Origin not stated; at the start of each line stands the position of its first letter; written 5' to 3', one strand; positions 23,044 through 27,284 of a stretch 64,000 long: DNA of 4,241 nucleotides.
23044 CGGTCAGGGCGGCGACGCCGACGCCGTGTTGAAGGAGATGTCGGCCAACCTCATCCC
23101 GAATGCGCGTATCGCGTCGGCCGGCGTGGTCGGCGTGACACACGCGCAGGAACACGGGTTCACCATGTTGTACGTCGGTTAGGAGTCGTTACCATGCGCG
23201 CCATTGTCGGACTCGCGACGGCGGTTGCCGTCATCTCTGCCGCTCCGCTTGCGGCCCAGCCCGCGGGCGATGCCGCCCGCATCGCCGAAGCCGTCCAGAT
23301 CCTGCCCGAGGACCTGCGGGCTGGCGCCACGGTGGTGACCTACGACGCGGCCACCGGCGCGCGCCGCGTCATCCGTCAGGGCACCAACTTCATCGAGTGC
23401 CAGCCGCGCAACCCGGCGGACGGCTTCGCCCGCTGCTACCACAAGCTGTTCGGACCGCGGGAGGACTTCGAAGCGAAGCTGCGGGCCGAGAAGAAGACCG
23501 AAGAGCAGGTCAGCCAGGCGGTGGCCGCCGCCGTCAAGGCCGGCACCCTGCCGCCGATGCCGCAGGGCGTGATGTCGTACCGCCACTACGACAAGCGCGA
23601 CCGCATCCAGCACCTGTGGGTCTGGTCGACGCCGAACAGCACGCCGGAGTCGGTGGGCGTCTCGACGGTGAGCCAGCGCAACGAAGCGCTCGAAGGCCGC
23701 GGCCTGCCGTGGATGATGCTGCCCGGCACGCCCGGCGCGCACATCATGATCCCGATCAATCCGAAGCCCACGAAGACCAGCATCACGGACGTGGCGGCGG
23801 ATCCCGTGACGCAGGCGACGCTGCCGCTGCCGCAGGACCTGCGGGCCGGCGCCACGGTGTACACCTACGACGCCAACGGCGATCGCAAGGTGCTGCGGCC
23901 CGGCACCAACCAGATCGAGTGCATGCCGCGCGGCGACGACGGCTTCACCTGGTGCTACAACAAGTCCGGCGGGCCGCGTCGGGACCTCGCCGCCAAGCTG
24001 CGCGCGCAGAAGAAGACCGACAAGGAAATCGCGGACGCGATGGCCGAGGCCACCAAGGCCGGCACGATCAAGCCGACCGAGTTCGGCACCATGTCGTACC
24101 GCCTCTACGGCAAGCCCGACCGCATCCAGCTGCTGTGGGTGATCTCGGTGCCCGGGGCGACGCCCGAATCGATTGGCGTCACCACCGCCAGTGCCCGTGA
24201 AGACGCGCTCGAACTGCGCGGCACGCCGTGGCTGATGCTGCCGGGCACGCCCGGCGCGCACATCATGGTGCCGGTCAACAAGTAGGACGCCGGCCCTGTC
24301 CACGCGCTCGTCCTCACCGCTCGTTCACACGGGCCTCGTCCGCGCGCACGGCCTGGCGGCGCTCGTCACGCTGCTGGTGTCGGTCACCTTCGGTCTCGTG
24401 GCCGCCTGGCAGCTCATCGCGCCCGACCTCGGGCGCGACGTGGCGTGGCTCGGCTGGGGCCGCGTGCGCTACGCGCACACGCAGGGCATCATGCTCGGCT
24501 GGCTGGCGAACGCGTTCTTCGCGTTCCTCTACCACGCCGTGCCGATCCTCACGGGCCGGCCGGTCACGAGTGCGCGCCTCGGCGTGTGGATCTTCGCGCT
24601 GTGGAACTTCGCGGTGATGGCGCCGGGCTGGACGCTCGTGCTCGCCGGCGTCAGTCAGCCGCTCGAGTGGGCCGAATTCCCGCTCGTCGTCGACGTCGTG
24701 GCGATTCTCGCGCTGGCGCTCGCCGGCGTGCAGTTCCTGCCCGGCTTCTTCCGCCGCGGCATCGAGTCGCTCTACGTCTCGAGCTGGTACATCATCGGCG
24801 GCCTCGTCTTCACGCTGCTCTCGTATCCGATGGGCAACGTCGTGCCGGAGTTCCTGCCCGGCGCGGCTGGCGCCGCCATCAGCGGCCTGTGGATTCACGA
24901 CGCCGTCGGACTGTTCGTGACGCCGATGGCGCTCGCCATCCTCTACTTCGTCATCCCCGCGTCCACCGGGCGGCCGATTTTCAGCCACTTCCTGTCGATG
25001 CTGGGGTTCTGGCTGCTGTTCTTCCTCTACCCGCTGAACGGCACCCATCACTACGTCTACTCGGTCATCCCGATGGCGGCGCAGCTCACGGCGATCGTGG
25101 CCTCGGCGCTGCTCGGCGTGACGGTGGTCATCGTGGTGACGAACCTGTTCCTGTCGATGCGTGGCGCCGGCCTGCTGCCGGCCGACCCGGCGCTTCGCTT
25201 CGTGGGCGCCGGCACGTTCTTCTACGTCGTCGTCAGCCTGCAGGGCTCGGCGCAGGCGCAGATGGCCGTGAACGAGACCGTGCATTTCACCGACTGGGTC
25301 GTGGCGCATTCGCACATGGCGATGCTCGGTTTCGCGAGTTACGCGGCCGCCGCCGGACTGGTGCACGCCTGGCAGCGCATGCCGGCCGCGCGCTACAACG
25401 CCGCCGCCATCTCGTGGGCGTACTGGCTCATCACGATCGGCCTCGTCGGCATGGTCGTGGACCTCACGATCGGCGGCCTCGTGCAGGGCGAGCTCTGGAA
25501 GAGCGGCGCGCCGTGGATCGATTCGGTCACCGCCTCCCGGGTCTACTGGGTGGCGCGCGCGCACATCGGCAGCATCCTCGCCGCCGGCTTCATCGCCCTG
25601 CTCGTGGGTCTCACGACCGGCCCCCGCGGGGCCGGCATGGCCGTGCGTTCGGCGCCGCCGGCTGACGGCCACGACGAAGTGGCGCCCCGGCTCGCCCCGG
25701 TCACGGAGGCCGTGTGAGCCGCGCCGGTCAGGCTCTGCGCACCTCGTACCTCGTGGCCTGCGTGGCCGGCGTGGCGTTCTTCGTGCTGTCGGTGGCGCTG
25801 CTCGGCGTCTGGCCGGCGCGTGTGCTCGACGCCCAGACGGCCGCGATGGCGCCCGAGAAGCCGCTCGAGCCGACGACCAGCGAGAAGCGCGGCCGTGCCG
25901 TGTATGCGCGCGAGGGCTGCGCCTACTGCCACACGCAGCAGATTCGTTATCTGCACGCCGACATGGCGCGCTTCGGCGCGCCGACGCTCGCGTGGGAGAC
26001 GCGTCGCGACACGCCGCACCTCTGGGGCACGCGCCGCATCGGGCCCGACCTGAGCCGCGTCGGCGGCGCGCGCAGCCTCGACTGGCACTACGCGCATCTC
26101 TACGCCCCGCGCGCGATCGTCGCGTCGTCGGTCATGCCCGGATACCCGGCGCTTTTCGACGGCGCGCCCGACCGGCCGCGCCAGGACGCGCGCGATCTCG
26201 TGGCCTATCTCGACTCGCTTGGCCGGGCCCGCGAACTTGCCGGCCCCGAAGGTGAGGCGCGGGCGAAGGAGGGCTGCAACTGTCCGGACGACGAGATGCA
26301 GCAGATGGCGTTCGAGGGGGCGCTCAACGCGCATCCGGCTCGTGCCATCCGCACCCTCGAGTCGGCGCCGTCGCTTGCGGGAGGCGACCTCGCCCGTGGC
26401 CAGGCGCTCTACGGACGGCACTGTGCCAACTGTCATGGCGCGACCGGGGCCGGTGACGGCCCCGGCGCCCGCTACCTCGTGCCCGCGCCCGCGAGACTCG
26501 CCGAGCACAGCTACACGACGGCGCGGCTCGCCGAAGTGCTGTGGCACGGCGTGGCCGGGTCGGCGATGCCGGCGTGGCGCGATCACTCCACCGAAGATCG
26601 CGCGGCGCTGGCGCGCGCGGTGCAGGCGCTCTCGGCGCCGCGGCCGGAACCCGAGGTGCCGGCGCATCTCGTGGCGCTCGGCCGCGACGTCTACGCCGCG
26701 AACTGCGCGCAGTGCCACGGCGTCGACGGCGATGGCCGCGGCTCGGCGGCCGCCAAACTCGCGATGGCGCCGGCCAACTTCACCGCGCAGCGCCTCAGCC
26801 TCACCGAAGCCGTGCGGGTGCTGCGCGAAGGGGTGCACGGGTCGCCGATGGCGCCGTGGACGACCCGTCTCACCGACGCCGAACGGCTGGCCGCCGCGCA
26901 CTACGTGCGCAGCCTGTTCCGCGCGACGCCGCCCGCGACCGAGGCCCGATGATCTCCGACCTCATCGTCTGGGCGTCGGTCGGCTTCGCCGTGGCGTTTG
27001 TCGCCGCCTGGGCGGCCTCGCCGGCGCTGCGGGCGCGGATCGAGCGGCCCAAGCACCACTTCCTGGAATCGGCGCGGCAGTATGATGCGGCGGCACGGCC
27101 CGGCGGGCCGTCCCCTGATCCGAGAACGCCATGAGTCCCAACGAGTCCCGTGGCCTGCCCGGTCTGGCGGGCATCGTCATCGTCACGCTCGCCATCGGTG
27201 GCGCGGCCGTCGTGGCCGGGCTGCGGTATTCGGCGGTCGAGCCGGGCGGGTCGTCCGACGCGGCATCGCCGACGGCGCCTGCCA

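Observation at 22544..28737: Candidate sulfur-compound-to-oxygen respiratory operon: two exported DsrE-like proteins, a divergent cbb3 oxidase and a TsdA-like cytochrome in one transcription unit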

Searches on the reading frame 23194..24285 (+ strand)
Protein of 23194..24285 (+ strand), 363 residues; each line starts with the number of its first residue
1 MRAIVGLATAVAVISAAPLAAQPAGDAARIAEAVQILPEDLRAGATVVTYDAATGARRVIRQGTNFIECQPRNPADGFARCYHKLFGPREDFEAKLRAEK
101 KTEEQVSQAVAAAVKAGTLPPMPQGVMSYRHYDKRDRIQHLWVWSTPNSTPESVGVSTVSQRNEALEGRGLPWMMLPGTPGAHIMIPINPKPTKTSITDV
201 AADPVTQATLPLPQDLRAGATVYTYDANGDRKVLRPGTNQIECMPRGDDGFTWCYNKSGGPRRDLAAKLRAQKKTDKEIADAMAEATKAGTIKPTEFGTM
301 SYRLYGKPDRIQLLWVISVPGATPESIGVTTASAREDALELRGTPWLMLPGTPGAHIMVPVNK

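Call 3: search_protein_families(library=pfam, proteins=[window:23194-24285:+], max_evalue=0.1)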
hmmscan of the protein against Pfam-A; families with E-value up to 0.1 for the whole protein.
window:23194-24285:+ (363 aa): 1 family
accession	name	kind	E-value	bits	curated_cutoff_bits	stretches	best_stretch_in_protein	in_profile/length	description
PF19663.4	DUF6166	-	0.02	15.4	27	1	234-293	20-74/93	Family of unknown function (DUF6166)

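Call 4: search_protein_families(library=ncbifam, proteins=[window:23194-24285:+], max_evalue=0.1)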
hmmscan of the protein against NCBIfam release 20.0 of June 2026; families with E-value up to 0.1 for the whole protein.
window:23194-24285:+ (363 aa): 0 families

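Call 30: find_homologous_proteins(query=window:23194-24285:+, max_evalue=0.001)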
Query window:23194-24285:+ (363 aa): 863 proteins with E <= 0.001 among 8000 candidates; the best 120 are listed.
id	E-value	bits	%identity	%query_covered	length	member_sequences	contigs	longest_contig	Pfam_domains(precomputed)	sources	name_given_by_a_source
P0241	3.3e-240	815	99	100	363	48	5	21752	-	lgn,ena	-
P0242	3.0e-226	769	93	100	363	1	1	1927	-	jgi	jgi:hypothetical protein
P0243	2.7e-215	733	89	100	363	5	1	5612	-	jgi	jgi:hypothetical protein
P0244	3.1e-212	723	87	100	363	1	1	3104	-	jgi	-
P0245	2.1e-211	720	86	100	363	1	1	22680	-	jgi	-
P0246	4.9e-211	719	90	94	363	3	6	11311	-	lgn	-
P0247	4.4e-210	715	90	94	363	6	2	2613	-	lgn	-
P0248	2.0e-209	713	90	92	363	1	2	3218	-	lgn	-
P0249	1.3e-208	711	90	92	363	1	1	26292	-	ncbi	-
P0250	6.4e-208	708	85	100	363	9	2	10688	-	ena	-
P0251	3.1e-205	699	84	100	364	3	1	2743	-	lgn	-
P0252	1.4e-203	694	85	100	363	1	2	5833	-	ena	-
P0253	1.2e-201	688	83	100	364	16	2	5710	-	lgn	-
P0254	3.1e-199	680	85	94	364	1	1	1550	-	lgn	-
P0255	1.4e-198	678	85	92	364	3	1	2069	-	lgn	-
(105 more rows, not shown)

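Call 40: predict_structure(alignment_id=A3)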
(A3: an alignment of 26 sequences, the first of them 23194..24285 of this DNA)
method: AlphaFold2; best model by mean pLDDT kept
length: 363 residues; sequences in the alignment: 26
mean_pLDDT: 83.4   pTM: 0.78
mean pLDDT of the five models: 83.4, 83.3, 82.0, 80.7, 79.7
residues with pLDDT >= 90: 155; 70-90: 160; 50-70: 27; < 50: 21
segments of 3 or more residues with pLDDT < 50: 1-21
pLDDT, mean of each block of 10 residues (from residue 1): 36 37 77 89 94 94 95 87 92 95 92 92 87 79 91 89 78 88 82 66 91 91 90 94 86 87 86 90 89 85 81 87 87 60 76 87 70
secondary structure, 60 per line:
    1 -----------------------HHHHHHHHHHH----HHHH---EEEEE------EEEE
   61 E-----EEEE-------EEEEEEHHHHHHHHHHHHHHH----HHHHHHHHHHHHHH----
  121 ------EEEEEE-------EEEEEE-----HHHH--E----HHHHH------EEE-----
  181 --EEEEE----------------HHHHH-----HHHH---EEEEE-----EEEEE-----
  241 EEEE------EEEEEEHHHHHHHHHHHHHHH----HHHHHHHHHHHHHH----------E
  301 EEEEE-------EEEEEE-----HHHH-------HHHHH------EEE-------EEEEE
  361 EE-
elements in order: H24-34 H39-42 E46-50 E57-61 E67-70 E78-83 H84-98 H103-116 E127-132 E140-145 H151-154 H162-166 E173-175 E183-187 H204-208 H214-217 E221-225 E231-235 E241-244 E251-256 H257-271 H276-289 E300-305 E313-318 H324-327 H335-339 E346-348 E356-362

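Call 42: fold_search(model_id=the predicted structure, library=pdb)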
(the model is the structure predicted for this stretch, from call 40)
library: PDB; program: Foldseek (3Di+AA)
matches with E <= 10: 173; with E <= 0.001: 0
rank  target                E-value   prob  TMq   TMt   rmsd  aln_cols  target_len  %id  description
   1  3ke6_A                6.9e-02  0.12  0.17  0.18  21.6       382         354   11  The crystal structure of the RsbU and RsbW domains of Rv1364c from Mycobacterium tuberculosis (released 2010-11-10)
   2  5z43_B                1.6e-01  0.06  0.13  0.15  18.2       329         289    9  Crystal structure of prenyltransferase AmbP1 apo structure (released 2018-06-06)
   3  5gv2_C                1.9e-01  0.05  0.12  0.13  21.1       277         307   10  Crystal structure of Arginine-bound CASTOR1 from Homo sapiens (released 2017-09-06)
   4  9kp4_A                2.6e-01  0.06  0.13  0.08  20.6       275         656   11  Crystal structure of human CASTOR1 in apo form (released 2026-03-25)
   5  5gs9_C                3.0e-01  0.04  0.12  0.14  18.9       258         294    8  Crystal structure of CASTOR1-arginine (released 2016-09-28)
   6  6m36_A                4.9e-01  0.20  0.09  0.30  13.8       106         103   16  The crystal structure of B. subtilis RsbV/RsbW complex in the monoclinic crystal form (released 2020-07-15)
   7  1zar                  5.8e-01  0.04  0.15  0.18  14.4       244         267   13  Crystal Structure of A.fulgidus Rio2 Kinase Complexed With ADP and Manganese Ions (released 2005-06-21)
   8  3k8g_A                5.8e-01  0.03  0.13  0.16  19.1       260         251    8  Structure of crystal form I of TP0453 (released 2010-10-27)
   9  5hu7_A                7.0e-01  0.01  0.10  0.12  16.2       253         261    6  Crystal structure of the trans-AT PKS dehydratase domain of C0ZGQ4 from Brevibacillus brevis (released 2017-02-01)
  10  5z43_A                8.4e-01  0.03  0.13  0.15  18.8       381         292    9  Crystal structure of prenyltransferase AmbP1 apo structure (released 2018-06-06)
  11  5gs9_A                9.0e-01  0.02  0.12  0.14  18.9       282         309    9  Crystal structure of CASTOR1-arginine (released 2016-09-28)
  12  8ih8_C                9.5e-01  0.10  0.10  0.25  13.1       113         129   11  anti-sigmaF factor and Anti-sigmaF factor antagonist complex(usfx-RsfB) (released 2024-02-28)
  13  7ssj_D                1.1e+00  0.05  0.11  0.16  13.3       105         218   11  Crystal structure of the DesK-DesR complex in the phosphatase state (released 2022-11-16)
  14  5z45_A                1.3e+00  0.02  0.13  0.15  18.9       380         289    9  Crystal structure of prenyltransferase AmbP1 pH6.5 complexed with GSPP and cis-indolyl vinyl isonitrile (released 2018-06-06)
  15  5z44_A                1.4e+00  0.02  0.12  0.15  18.2       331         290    9  Crystal structure of prenyltransferase AmbP1 complexed with GSPP (released 2018-06-06)
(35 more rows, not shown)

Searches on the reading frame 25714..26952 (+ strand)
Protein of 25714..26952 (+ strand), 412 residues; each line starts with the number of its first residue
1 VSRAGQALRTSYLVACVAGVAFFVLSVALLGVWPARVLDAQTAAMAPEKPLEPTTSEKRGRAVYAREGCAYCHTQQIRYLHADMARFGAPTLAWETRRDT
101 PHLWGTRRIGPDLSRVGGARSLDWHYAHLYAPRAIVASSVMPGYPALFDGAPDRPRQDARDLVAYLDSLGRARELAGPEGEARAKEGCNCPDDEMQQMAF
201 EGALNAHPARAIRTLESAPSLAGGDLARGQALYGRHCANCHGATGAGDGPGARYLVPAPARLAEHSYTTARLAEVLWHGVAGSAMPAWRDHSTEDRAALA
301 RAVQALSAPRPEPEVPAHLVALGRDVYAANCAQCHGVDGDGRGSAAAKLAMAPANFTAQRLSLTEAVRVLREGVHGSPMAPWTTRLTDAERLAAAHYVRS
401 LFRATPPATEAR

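Call 3: search_protein_families(library=pfam, proteins=[window:25714-26952:+], max_evalue=0.1)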
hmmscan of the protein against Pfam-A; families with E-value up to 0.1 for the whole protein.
window:25714-26952:+ (412 aa): 7 families
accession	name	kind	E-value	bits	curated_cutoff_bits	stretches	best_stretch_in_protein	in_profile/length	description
PF02433.20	FixO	-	2.6e-38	132.1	29.6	1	20-153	15-146/219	Cytochrome C oxidase, mono-heme subunit/FixO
PF00034.26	Cytochrom_C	-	1.7e-25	90.6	21.3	3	320-401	1-89/90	Cytochrome c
PF13442.11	Cytochrome_CBB3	-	1.9e-25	89.4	27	2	225-300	2-65/68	Cytochrome C oxidase, cbb3-type, subunit III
PF11836.14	Phage_TAC_11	-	0.00051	20.5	27.8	0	260-298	38-76/96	Phage tail tube protein, GTA-gp10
PF14522.11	Cytochrome_C7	-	0.0011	19.1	24.8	0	233-244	12-23/67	Cytochrome c7 and related cytochrome c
PF14495.11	Cytochrom_C550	-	0.0019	18.3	27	0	221-241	21-41/136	Cytochrome c-550 domain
PF02167.20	Cytochrom_C1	-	0.02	15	22.8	0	225-242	14-31/219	Cytochrome C1 family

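Call 4: search_protein_families(library=ncbifam, proteins=[window:25714-26952:+], max_evalue=0.1)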
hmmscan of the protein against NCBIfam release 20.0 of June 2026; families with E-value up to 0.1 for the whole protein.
window:25714-26952:+ (412 aa): 20 families
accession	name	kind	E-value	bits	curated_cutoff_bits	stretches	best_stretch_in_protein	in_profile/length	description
NF011054.0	PRK14486.1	equivalog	1.8e-45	155.7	447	2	13-296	11-279/294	putative bifunctional cbb3-type cytochrome c oxidase subunit II/cytochrome c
NF011055.0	PRK14487.1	subfamily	3.9e-38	131.1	218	1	21-147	22-146/212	cbb3-type cytochrome c oxidase subunit II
TIGR00781.1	ccoO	equivalog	5.6e-34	117.8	200.65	1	21-149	15-142/232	cytochrome-c oxidase, cbb3-type subunit II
NF011053.0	PRK14485.1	subfamily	3.7e-31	108.1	1080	1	25-154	509-636/716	putative bifunctional cbb3-type cytochrome c oxidase subunit I/II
NF033864.1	cytochrome579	equivalog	1.9e-16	60.3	280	2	303-382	32-114/179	cytochrome 579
TIGR00782.1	ccoP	equivalog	3.7e-16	59.3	179.95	1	211-401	92-281/285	cytochrome-c oxidase, cbb3-type subunit III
NF050122.1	bc1_QcrC_actin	exception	1.9e-11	43.8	200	1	224-364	39-178/253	cytochrome bc1 complex diheme cytochrome c subunit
NF040606.1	CytoC_perox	subfamily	4.5e-10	39.3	150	1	299-342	273-320/524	di-heme-cytochrome C peroxidase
NF045773.1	cytochro_C550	exception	1.4e-07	31.5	125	1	323-392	52-112/118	cytochrome c550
NF045930.1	Cytc6PetJCyano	equivalog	4.6e-07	29.7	135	1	317-398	25-102/110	cytochrome c6 PetJ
TIGR02603.1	CxxCH_TIGR02603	domain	5.9e-07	29.6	68.15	0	224-248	1-25/134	putative heme-binding domain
TIGR04485.1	thiosulf_SoxX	equivalog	9.4e-07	29.5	61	1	108-167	20-76/78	sulfur oxidation c-type cytochrome SoxX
NF045774.1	cytochro_C551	exception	3.1e-06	27.1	118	0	323-342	42-61/110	cytochrome c551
TIGR04494.1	c550_PedF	equivalog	0.00038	20.4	122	1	318-345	49-76/133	cytochrome c-550 PedF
TIGR03872.1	cytochrome_MoxG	equivalog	0.00046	20.3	147.8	0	318-405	42-125/133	cytochrome c(L), periplasmic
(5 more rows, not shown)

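Call 26: search_solved_structures(query=window:25714-26952:+, max_evalue=0.00001, show_alignments=2)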
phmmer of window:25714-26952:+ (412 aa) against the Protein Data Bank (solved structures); distinct sequences matched with E-value up to 0.00001: 12.
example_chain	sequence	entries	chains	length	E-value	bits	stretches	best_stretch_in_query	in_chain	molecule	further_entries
9g6b_B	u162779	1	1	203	1.1e-30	110.5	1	21-170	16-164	Cbb3-type cytochrome c oxidase subunit II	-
8smr_F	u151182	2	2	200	2.1e-30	109.6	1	21-154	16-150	Cbb3-type Cytochrome C oxidase subunit II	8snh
3mk7_B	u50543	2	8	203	3.7e-30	108.7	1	21-155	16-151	Cytochrome c oxidase, cbb3-type, subunit O | Cbb3-type cytochrome c oxidase subunit II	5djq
9g83_u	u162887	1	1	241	1.8e-25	93.3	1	48-155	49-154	Cytochrome c oxidase, cbb3-type, subunit II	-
6xkw_o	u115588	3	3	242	1.9e-24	90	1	31-149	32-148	Cytochrome c oxidase, Cbb3-type, subunit II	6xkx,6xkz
6h5l_B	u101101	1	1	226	5e-14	55.6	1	228-403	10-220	Conserved hypothetical cytochrome protein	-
9g83_v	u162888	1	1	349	1.4e-09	41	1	214-401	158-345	Cbb3-type cytochrome c oxidase subunit CcoP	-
3mk7_C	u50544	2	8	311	3.5e-08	36.4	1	227-401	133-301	Cytochrome c oxidase, cbb3-type, subunit P | Cbb3-type cytochrome c oxidase subunit CcoP1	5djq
5lo9_A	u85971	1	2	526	3.6e-07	33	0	219-247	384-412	Cytochrome C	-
8smr_G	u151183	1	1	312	1.7e-06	30.8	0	231-375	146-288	Cbb3-type cytochrome c oxidase subunit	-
9vr0_A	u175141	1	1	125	2.3e-06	30.4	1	225-267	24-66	Cytochrome c552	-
7o9u_A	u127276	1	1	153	3.4e-06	29.8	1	225-267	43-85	Cytochrome c552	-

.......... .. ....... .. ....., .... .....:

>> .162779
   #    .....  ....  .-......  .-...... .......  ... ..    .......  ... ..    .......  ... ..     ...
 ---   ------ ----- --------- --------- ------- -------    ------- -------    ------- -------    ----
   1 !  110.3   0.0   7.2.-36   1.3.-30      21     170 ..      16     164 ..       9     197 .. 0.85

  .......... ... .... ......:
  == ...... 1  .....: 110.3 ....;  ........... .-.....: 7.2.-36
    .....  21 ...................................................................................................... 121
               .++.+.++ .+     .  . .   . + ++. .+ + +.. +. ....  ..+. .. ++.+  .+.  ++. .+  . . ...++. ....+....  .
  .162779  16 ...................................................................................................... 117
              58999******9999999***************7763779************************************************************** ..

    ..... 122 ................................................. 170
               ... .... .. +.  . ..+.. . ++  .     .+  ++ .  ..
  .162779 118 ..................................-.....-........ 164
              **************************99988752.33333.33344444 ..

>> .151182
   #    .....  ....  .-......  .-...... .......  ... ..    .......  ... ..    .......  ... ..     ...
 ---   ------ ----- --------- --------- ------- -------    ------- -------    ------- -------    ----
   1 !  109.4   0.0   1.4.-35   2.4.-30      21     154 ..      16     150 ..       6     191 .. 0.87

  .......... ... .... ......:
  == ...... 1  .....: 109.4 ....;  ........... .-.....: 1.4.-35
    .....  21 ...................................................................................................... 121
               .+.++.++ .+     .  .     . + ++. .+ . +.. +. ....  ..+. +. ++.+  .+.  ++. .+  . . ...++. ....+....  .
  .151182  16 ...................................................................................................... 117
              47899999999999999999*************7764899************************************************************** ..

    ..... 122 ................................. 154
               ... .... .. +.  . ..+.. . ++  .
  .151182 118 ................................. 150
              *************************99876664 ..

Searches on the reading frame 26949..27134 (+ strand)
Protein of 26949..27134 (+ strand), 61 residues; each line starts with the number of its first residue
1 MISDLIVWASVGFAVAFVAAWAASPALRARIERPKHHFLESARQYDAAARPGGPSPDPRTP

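Call 3: search_protein_families(library=pfam, proteins=[window:26949-27134:+], max_evalue=0.1)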
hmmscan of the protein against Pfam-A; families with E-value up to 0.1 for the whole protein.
window:26949-27134:+ (61 aa): 0 families

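Call 4: search_protein_families(library=ncbifam, proteins=[window:26949-27134:+], max_evalue=0.1)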
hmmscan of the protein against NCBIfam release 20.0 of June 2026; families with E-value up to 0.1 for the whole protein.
window:26949-27134:+ (61 aa): 0 families
